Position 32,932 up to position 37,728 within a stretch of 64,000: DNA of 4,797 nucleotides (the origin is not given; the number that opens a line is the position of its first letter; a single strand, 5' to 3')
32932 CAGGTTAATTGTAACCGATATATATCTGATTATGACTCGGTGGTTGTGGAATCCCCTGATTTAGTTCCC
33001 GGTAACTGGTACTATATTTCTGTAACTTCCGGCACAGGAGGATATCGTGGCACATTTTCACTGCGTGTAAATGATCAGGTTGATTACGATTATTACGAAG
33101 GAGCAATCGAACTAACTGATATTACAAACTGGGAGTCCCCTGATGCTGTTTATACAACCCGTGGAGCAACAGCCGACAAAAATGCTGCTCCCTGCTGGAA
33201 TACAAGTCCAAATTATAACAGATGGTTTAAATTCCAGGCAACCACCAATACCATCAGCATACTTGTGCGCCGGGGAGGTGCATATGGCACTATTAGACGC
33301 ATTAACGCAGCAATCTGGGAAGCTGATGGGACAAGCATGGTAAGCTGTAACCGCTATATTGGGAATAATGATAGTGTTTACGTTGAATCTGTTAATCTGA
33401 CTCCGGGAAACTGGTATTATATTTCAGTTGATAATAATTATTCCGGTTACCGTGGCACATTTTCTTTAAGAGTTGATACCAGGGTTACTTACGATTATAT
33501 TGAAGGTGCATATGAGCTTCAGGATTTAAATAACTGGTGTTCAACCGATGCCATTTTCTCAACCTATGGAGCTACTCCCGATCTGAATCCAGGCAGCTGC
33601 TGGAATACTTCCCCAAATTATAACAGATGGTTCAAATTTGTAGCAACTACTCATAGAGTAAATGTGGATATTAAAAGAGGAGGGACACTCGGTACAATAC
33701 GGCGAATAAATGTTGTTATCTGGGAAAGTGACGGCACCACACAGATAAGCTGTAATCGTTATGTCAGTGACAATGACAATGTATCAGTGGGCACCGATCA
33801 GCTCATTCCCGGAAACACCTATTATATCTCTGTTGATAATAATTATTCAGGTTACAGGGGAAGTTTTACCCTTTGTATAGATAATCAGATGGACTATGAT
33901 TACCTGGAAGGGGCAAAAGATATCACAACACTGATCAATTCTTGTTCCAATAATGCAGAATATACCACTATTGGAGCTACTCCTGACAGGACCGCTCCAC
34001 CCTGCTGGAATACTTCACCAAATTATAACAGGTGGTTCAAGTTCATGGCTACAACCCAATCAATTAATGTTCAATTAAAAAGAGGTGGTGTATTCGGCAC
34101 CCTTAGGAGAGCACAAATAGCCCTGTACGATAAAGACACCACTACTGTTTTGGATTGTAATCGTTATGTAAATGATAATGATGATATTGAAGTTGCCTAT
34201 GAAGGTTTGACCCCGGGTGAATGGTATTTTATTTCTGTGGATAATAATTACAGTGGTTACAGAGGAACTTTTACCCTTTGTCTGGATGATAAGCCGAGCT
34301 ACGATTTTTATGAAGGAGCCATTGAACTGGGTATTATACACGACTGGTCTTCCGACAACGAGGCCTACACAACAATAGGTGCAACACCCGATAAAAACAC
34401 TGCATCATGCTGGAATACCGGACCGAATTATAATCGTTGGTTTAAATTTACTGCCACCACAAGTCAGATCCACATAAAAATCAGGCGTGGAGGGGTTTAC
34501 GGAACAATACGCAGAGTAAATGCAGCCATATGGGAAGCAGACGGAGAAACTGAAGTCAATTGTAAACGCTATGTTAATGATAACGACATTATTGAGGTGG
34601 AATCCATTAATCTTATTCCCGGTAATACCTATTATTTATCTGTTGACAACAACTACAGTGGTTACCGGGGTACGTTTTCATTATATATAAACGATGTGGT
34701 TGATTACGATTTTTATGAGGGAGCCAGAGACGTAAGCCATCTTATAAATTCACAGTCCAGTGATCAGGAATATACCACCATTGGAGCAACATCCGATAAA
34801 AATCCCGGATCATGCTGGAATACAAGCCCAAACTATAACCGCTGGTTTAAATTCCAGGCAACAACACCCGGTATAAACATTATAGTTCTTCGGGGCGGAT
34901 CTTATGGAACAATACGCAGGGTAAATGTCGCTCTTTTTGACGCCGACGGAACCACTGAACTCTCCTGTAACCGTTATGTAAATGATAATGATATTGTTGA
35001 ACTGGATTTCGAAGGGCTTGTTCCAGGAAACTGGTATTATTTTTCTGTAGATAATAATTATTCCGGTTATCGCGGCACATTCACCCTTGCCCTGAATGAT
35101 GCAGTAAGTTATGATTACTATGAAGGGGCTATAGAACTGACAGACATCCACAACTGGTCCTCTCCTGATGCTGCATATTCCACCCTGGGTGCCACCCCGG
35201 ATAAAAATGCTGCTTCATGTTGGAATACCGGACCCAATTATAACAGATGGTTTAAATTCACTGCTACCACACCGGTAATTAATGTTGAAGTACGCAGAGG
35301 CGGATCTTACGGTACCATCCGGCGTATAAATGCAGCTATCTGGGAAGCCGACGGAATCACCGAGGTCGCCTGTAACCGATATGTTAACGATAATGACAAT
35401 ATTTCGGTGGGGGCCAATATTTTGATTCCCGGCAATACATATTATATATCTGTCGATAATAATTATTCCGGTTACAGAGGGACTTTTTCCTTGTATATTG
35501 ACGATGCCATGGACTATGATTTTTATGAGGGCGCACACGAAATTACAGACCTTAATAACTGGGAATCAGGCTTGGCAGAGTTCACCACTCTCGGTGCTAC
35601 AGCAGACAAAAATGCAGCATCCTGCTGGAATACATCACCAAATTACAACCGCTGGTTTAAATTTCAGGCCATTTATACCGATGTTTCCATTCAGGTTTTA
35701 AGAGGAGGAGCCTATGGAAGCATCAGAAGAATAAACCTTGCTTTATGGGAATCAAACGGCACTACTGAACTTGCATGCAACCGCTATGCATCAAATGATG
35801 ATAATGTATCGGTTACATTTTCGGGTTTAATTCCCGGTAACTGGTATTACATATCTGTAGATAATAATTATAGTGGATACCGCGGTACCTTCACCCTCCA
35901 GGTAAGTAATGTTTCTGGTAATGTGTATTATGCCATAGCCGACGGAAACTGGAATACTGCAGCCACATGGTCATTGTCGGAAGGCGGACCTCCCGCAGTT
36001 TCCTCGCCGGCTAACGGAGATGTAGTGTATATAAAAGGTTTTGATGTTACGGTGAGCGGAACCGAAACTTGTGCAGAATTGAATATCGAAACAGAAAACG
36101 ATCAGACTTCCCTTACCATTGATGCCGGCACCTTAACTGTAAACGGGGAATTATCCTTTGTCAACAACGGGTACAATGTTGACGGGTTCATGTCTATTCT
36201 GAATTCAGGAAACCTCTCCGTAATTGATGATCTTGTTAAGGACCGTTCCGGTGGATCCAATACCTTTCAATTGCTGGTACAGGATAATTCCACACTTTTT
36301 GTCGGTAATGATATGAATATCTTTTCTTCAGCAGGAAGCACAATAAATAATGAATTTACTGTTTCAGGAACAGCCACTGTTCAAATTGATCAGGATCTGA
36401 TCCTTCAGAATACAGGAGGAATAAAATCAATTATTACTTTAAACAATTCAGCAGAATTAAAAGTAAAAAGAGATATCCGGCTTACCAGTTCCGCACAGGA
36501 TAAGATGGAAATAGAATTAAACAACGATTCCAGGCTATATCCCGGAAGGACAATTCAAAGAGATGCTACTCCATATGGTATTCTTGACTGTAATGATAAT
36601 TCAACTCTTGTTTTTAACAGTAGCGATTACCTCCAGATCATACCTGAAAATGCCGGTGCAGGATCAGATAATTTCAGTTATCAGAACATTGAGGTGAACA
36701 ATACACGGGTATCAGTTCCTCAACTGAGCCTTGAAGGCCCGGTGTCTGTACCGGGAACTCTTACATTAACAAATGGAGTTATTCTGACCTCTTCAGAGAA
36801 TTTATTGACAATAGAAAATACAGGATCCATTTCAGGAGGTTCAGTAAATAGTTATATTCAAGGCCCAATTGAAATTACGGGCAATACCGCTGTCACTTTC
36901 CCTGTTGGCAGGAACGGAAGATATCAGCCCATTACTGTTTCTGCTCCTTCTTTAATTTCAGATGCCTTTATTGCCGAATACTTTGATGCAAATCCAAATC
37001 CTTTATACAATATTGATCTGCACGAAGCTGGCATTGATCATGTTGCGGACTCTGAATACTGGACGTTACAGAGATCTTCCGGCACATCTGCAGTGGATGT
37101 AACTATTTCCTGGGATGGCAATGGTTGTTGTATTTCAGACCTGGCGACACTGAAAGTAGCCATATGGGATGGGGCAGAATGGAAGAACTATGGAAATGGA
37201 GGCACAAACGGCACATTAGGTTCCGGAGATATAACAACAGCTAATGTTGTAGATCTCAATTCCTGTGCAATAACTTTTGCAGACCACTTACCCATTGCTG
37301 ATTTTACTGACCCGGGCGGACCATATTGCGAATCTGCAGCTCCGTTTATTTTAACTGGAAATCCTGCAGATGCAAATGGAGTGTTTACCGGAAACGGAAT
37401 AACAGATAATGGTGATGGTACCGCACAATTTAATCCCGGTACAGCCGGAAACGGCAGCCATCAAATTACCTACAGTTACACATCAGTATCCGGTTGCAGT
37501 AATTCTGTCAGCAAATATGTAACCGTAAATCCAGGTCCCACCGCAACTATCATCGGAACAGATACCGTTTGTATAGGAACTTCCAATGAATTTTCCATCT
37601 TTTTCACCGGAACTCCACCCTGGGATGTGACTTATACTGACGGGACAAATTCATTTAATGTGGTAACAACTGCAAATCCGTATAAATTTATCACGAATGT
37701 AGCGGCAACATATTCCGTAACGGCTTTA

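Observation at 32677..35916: Eight tandem copies of an exactly 135-aa two-Cys domain, diverged at DNA level but never in length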

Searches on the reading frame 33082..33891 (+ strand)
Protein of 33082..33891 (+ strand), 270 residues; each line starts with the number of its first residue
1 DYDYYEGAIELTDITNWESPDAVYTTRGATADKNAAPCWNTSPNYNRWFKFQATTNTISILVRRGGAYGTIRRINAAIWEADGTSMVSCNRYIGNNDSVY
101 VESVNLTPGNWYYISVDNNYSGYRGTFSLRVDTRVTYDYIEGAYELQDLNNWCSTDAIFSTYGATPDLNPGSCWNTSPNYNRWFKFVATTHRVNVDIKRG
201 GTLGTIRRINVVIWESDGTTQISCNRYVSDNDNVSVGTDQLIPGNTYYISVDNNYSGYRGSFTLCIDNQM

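Call 48: predict_structure(alignment_id=A4)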
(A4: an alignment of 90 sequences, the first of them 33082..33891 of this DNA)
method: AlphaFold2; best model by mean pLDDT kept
length: 270 residues; sequences in the alignment: 90
mean_pLDDT: 96.9   pTM: 0.89
mean pLDDT of the five models: 96.9, 95.9, 95.7, 94.8, 93.9
residues with pLDDT >= 90: 267; 70-90: 3; 50-70: 0; < 50: 0
segments of 3 or more residues with pLDDT < 50: none
pLDDT, mean of each block of 10 residues (from residue 1): 97 97 97 95 96 98 98 98 97 94 98 98 98 97 97 98 94 95 98 98 98 97 98 98 98 95 95
secondary structure, 60 per line:
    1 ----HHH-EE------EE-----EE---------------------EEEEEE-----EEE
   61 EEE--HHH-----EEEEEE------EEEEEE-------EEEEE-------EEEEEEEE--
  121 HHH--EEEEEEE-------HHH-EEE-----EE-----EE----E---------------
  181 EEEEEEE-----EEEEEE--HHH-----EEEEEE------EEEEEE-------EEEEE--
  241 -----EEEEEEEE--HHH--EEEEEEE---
elements in order: E47-52 E58-63 E74-79 E86-91 E99-103 E111-118 E126-132 E144-146 E181-187 E193-198 E209-214 E221-226 E234-238 E246-253 E261-267

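Call 51: fold_search(model_id=the predicted structure, library=pdb)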
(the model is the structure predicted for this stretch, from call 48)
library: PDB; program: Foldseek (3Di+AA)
matches with E <= 10: 1688; with E <= 0.001: 112
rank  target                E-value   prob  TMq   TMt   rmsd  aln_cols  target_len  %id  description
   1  5iku                  2.5e-08  1.00  0.30  0.34  17.1       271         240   13  Crystal structure of the Hathewaya histolytica ColG tandem collagen-binding domain s3as3b in the presence of calcium at  (released 2017-03-15)
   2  9en2_A                1.2e-07  1.00  0.28  0.31  14.8       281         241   11  Crystal structure of the metalloproteinase enhancer PCPE-1 complexed with nanobodies VHH-H4 and VHH-I5 (released 2024-07-03)
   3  4gz9_A                9.5e-07  1.00  0.25  0.14  13.7       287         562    9  Mouse Neuropilin-1, extracellular domains 1-4 (a1a2b1b2) (released 2012-10-17)
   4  7m0r_E                1.2e-06  1.00  0.25  0.17  14.9       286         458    9  Cryo-EM structure of the Sema3A/PlexinA4/Neuropilin 1 complex (released 2021-05-05)
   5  2qql_A                3.4e-06  1.00  0.27  0.16  14.5       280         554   12  Neuropilin-2 a1a2b1b2 Domains in Complex with a Semaphorin-Blocking Fab (released 2007-11-20)
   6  5ckq                  3.6e-06  1.00  0.24  0.24  20.1       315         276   11  CUB1-EGF-CUB2 domains of rat MASP-1 (released 2017-01-18)
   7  7y63_A                4.2e-06  1.00  0.39  0.21   9.2       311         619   10  ApoSIDT2-pH7.4 (released 2023-06-21)
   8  6vls_A                4.9e-06  1.00  0.26  0.08  20.4       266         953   12  Structure of C-terminal fragment of Vip3A toxin (released 2020-07-22)
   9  8k11_A                6.5e-06  1.00  0.36  0.36   9.6       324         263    9  SID1 transmembrane family member 2 (released 2024-07-10)
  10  8wqp_A                7.3e-06  1.00  0.29  0.32  14.8       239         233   12  Cryo-EM structure of T. pseudonana PyShell helical tube (released 2024-10-09)
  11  2qqk_A                7.3e-06  1.00  0.27  0.16  14.2       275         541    9  Neuropilin-2 a1a2b1b2 Domains in Complex with a Semaphorin-Blocking Fab (released 2007-11-20)
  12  6vls_B                7.3e-06  1.00  0.26  0.09  19.5       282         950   10  Structure of C-terminal fragment of Vip3A toxin (released 2020-07-22)
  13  8k10_A                7.7e-06  1.00  0.37  0.21   8.9       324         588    9  SID1 transmembrane family member 2 (released 2024-07-10)
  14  5x7o_A                1.2e-05  0.99  0.24  0.07  17.0       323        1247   14  Crystal structure of Paenibacillus sp. 598K alpha-1,6-glucosyltransferase (released 2017-07-26)
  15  9nrc_A                1.3e-05  1.00  0.33  0.16  11.6       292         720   12  TMPRSS6 in complex with REGN7999 Fab and REGN8023 Fab (released 2025-07-09)
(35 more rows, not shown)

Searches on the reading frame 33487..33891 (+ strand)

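Call 6: search_protein_families(library=pfam, proteins=[window:33487-33891:+], max_evalue=10)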
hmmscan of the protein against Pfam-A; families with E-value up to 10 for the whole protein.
window:33487-33891:+ (135 aa): 2 families
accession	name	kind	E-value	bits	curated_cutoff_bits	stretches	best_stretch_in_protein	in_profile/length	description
PF17911.6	Ski2_N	-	0.039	14.2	23.1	1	38-103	6-75/134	Ski2 N-terminal region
PF25275.1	Golvesin_C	-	0.04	14.4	31.6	1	15-123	15-120/132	Golvesin C-terminal domain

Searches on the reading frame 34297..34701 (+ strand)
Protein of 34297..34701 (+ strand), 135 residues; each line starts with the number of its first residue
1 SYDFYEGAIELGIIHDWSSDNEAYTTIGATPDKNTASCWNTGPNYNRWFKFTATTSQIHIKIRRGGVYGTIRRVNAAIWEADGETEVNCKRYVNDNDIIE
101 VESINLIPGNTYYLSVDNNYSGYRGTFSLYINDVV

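Call 6: search_protein_families(library=pfam, proteins=[window:34297-34701:+], max_evalue=10)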
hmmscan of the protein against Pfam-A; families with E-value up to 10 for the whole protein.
window:34297-34701:+ (135 aa): 1 family
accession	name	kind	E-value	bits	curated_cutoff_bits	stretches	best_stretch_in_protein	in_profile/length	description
PF17911.6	Ski2_N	-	0.25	11.6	23.1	1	36-85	4-54/134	Ski2 N-terminal region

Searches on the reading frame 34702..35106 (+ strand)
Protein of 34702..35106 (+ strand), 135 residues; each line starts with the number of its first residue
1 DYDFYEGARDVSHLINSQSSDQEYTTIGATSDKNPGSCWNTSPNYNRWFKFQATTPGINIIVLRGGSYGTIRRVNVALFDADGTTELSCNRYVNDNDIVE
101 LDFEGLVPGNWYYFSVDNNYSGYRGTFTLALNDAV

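Call 6: search_protein_families(library=pfam, proteins=[window:34702-35106:+], max_evalue=10)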
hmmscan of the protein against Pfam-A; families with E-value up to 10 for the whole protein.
window:34702-35106:+ (135 aa): 1 family
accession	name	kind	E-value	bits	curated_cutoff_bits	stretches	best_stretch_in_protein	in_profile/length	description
PF23759.1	GBD_T9SS_assoc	-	0.00053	20.7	27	1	22-113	20-99/116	Galactose binding domain-like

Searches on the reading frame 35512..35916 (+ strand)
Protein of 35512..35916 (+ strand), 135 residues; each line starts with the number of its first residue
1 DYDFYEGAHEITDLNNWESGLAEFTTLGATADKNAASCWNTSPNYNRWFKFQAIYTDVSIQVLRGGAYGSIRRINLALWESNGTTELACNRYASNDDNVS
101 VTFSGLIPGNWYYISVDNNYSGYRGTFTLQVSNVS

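Call 6: search_protein_families(library=pfam, proteins=[window:35512-35916:+], max_evalue=10)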
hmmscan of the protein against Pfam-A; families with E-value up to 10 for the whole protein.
window:35512-35916:+ (135 aa): 1 family
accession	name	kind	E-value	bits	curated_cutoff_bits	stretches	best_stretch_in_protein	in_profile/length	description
PF00041.27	fn3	-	0.012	16.2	25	1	69-131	27-81/84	Fibronectin type III domain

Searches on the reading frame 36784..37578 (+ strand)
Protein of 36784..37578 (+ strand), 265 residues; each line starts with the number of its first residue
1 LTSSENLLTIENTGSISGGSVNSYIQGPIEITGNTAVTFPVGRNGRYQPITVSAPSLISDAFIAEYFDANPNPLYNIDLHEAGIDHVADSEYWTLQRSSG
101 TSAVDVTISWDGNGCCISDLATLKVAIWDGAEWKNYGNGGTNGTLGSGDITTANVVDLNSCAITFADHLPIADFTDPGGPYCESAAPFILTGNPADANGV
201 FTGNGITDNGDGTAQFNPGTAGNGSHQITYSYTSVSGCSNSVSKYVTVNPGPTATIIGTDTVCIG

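Call 45: search_protein_families(library=pfam, proteins=[window:36784-37578:+], max_evalue=0.1)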
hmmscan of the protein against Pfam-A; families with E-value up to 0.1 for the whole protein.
window:36784-37578:+ (265 aa): 2 families
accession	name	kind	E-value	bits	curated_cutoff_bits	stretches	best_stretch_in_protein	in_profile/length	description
PF08329.16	ChitinaseA_N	-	0.0042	17.2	21.2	0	207-248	69-107/133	Chitinase A, N-terminal domain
PF17892.7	Cadherin_5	-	0.016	15.5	26.5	1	205-248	54-97/98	Cadherin-like domain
